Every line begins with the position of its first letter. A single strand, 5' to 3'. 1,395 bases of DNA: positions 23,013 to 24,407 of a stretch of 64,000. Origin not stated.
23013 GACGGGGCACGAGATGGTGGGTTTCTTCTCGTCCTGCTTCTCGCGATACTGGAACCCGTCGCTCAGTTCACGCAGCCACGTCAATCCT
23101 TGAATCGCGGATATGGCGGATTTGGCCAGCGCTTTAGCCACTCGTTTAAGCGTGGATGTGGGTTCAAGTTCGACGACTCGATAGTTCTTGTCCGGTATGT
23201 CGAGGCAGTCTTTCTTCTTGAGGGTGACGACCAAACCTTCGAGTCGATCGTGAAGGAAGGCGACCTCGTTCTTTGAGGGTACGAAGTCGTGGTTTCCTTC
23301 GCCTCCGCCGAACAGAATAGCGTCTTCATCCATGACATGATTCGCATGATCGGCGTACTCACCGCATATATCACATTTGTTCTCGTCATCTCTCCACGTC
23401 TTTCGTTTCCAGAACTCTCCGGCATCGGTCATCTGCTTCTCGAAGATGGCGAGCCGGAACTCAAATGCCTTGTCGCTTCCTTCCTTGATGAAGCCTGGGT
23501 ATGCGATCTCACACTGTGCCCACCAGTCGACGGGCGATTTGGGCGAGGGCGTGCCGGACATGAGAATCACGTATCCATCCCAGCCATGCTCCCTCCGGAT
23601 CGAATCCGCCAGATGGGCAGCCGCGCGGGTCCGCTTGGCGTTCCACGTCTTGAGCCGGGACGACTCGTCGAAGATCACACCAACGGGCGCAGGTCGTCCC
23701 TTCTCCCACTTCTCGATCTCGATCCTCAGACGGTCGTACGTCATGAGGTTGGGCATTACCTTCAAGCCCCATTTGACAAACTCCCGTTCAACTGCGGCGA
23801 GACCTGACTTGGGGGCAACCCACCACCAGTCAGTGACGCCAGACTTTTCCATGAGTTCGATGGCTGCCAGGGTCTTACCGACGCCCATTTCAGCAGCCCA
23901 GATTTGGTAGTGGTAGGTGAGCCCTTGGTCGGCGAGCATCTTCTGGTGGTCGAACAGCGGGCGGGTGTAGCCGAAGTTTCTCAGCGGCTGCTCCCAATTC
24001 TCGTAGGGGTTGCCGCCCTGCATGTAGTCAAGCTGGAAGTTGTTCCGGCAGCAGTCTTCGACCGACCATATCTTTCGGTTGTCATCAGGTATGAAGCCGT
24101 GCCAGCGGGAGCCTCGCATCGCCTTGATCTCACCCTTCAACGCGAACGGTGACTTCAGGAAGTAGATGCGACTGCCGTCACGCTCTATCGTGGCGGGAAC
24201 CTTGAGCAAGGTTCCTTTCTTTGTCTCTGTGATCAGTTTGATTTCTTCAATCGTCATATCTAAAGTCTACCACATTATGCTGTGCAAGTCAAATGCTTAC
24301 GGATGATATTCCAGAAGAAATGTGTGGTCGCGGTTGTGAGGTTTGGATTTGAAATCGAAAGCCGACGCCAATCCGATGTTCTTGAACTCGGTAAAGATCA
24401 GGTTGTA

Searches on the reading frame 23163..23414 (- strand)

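Call 63: search_protein_families(library=pfam, proteins=[window:23163-23414:-], max_evalue=10)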
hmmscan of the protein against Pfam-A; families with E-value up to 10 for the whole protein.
seq(84 aa): 1 family
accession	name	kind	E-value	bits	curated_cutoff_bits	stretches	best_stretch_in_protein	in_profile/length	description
PF23081.1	HTH_KIF26A_B_1st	-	0.0038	17.8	27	1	4-29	49-71/85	Kinesin-like protein KIF26A/B, tri-helical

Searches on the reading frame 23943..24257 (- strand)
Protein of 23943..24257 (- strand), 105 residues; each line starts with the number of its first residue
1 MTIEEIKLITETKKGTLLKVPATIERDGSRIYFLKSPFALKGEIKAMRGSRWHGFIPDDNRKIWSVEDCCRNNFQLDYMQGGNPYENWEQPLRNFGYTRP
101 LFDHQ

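Call 63: search_protein_families(library=pfam, proteins=[window:23943-24257:-], max_evalue=10)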
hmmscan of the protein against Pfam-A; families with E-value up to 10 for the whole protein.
seq(105 aa): 0 families
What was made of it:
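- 23973..24257 (-): N-terminal beta-rich domain (aa 1-95), HARP-like. Pfam gives no hit (call 63).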

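Call 66: search_solved_structures(query=A4, max_evalue=10, show_alignments=2)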
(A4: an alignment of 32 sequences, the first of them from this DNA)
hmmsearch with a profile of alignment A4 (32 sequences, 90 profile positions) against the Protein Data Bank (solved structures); distinct sequences matched with E-value up to 10: 1.
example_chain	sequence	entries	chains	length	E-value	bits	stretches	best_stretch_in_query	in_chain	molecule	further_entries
4o66_A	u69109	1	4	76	0.032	17.6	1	18-62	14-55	SWI/SNF-related matrix-associated actin-dependent regulator of chromatin subfamily A-like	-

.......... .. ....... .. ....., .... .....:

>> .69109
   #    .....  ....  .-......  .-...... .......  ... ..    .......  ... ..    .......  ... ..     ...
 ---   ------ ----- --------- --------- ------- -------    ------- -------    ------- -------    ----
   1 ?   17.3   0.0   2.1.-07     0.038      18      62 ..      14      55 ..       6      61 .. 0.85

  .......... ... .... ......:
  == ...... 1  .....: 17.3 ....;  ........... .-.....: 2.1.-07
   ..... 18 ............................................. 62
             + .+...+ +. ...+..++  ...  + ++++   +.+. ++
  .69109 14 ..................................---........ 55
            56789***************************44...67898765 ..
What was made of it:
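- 23973..24257 (-): A profile of this domain has one single PDB match, the SMARCAL1 HARP domain 4o66, at E=0.032 (call 66).
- On SMARCAL1-like HARP-SNF2 annealing helicase: The profile of aa 1-98 has SMARCAL1 HARP 4o66 as its only PDB hit, at E=0.032 (call 66).
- Closest known: SMARCAL1. Same: The only PDB match of the N-terminal profile is the SMARCAL1 HARP domain (call 66).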
